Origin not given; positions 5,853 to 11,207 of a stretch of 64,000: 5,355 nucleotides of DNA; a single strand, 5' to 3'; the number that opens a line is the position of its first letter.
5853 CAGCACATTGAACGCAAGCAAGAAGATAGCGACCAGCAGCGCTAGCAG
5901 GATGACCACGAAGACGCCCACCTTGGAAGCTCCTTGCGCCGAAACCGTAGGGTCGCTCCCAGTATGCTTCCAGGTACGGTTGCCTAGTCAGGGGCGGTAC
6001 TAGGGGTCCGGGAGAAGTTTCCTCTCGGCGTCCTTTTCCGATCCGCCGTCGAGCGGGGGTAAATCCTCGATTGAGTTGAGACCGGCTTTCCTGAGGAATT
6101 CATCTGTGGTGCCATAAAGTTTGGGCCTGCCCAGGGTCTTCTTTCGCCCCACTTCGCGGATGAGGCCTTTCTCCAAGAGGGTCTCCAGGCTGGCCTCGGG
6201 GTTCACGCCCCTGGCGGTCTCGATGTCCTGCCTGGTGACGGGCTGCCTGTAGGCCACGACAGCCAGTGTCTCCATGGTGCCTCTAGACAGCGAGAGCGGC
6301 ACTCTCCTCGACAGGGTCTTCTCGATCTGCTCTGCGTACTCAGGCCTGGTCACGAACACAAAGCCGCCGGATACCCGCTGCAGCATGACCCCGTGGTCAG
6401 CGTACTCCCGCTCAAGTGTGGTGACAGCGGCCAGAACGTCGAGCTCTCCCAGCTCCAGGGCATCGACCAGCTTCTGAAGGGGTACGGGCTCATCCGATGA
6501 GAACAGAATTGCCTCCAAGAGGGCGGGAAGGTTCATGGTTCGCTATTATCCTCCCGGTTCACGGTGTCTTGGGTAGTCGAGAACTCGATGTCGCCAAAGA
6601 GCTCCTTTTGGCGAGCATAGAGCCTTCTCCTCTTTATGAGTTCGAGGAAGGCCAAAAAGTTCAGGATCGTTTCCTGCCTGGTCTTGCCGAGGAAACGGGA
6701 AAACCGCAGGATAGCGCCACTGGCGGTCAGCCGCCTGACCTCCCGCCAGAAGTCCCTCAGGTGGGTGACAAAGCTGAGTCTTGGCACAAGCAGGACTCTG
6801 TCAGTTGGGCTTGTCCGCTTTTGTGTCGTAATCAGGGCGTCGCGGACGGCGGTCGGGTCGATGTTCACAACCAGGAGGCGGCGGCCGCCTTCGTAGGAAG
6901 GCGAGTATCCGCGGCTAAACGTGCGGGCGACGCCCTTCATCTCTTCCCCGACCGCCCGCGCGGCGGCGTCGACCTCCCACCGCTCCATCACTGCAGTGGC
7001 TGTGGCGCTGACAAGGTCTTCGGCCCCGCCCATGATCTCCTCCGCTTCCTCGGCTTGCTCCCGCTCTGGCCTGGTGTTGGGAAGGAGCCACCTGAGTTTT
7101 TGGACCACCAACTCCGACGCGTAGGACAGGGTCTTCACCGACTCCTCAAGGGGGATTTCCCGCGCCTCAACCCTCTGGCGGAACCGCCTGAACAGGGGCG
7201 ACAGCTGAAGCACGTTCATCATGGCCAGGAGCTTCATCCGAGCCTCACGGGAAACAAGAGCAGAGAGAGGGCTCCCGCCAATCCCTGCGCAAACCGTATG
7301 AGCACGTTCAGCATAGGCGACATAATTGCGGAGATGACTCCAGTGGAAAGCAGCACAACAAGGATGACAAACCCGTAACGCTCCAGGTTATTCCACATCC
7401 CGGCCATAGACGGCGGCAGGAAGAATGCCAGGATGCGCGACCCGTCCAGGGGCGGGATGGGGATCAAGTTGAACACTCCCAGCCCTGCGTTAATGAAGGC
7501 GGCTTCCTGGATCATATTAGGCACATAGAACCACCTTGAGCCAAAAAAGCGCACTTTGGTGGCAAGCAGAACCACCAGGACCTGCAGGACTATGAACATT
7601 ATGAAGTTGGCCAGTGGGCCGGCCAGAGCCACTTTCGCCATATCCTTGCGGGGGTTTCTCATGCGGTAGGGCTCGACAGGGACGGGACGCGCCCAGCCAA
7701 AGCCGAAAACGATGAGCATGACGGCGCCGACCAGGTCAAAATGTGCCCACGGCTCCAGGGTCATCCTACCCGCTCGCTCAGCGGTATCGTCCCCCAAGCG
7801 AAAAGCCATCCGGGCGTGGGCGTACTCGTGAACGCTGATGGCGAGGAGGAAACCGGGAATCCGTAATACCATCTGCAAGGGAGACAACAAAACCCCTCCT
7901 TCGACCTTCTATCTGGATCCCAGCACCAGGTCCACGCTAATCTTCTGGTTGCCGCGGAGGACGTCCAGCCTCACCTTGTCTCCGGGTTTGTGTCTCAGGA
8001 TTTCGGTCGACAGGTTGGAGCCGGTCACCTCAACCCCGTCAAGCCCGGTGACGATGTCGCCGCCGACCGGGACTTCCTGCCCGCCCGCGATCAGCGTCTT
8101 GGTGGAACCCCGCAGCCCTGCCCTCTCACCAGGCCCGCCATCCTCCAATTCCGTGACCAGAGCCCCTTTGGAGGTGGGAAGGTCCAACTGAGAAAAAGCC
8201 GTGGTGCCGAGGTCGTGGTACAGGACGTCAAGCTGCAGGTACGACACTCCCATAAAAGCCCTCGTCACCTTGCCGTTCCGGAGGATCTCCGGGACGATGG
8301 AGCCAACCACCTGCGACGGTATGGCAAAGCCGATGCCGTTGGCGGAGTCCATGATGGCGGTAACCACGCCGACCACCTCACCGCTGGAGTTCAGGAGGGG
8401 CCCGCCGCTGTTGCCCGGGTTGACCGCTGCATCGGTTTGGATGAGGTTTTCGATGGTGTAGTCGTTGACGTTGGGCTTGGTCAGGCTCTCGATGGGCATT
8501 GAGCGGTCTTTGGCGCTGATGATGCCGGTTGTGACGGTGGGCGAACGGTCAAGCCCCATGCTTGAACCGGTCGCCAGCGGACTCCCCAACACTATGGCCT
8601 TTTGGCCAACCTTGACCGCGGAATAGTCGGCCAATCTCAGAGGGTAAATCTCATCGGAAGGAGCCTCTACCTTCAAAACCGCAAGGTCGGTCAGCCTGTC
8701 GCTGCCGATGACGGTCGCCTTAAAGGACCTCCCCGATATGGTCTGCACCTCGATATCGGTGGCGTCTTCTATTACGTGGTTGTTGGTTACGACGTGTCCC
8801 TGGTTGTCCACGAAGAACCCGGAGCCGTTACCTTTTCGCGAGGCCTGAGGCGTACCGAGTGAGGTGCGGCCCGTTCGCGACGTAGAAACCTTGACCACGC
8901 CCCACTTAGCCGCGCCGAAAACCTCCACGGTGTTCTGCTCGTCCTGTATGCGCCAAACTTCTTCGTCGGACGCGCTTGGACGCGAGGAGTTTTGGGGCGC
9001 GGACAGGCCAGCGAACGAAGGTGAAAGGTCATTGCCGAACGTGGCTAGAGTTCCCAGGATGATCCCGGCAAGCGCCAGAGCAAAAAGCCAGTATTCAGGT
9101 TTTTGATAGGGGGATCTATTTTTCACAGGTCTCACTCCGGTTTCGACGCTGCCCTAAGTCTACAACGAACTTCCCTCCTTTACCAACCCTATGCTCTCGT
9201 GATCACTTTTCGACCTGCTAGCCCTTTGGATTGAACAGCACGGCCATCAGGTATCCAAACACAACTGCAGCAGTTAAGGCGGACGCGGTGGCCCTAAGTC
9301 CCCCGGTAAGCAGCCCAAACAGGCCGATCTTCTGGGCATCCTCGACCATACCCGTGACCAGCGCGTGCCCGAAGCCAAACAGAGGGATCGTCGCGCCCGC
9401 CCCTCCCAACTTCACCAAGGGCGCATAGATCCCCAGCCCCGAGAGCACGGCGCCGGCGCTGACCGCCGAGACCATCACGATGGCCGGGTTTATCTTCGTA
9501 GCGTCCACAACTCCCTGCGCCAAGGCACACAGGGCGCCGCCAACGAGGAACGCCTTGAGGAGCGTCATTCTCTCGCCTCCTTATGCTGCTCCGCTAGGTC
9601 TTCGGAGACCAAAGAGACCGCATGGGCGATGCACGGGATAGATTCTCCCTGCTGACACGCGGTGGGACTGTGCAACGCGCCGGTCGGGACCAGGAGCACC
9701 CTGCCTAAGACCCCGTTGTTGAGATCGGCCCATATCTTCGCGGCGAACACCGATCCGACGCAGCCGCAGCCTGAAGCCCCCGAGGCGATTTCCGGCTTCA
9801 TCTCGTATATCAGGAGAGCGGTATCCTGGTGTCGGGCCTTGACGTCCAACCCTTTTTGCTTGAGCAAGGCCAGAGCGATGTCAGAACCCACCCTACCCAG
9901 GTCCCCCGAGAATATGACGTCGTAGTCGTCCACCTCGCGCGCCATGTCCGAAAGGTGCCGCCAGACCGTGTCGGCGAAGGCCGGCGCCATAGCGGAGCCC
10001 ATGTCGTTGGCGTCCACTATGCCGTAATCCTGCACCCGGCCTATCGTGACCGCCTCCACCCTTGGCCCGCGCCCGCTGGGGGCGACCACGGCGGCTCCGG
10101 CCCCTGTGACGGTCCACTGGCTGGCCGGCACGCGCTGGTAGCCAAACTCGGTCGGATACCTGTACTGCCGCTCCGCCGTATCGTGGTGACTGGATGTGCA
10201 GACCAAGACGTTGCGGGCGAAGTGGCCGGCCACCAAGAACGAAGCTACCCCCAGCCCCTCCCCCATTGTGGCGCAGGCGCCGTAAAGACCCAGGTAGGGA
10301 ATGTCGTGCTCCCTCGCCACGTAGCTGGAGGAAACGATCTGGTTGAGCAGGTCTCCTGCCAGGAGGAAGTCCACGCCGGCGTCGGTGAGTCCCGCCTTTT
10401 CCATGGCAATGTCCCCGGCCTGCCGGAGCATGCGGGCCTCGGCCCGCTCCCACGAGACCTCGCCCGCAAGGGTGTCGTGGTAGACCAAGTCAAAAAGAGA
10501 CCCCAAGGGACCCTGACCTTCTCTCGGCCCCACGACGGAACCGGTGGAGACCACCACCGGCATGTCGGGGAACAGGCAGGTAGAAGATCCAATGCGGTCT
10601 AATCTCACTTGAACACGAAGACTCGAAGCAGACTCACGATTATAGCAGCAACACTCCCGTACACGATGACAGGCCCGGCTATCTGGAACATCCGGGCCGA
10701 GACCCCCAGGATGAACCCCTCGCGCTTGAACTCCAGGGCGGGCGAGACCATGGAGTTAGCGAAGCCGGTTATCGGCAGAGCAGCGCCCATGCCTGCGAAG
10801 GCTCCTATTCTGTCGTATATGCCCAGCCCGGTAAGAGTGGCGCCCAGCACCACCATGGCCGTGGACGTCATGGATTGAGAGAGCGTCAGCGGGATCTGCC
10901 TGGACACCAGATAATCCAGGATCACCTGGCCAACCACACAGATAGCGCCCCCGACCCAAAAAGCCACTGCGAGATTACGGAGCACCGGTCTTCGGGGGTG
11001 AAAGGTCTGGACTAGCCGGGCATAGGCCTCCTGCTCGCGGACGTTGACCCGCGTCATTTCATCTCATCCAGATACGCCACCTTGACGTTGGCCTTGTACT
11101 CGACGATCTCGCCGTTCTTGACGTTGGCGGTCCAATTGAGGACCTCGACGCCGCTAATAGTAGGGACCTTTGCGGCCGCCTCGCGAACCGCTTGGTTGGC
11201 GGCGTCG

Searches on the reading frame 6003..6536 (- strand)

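Call 54: search_protein_families(library=pfam, proteins=[window:6003-6536:-], max_evalue=0.001)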
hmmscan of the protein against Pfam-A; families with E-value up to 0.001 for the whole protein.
window:6003-6536:- (178 aa): 1 family
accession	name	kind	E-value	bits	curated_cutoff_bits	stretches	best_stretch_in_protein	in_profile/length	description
PF04079.22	SMC_ScpB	-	5.3e-52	176.1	27.4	1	6-162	2-160/160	Segregation and condensation complex subunit ScpB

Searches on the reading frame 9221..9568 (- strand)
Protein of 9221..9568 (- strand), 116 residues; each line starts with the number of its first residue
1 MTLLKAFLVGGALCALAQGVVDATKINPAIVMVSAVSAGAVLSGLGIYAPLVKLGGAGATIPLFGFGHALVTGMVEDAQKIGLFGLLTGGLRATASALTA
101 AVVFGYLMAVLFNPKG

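Call 54: search_protein_families(library=pfam, proteins=[window:9221-9568:-], max_evalue=0.001)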
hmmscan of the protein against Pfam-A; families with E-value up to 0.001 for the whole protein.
window:9221-9568:- (116 aa): 1 family
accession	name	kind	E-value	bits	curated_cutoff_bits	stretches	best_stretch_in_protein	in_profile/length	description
PF03862.18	SpoVAC_SpoVAEB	-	1.6e-28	99.8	25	1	3-110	2-116/117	SpoVAC/SpoVAEB sporulation membrane protein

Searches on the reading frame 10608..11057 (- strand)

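Call 54: search_protein_families(library=pfam, proteins=[window:10608-11057:-], max_evalue=0.001)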
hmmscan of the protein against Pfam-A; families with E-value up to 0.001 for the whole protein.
window:10608-11057:- (150 aa): 1 family
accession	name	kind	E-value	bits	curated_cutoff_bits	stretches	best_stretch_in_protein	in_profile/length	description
PF03862.18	SpoVAC_SpoVAEB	-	1.4e-38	132.2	25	1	29-143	2-116/117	SpoVAC/SpoVAEB sporulation membrane protein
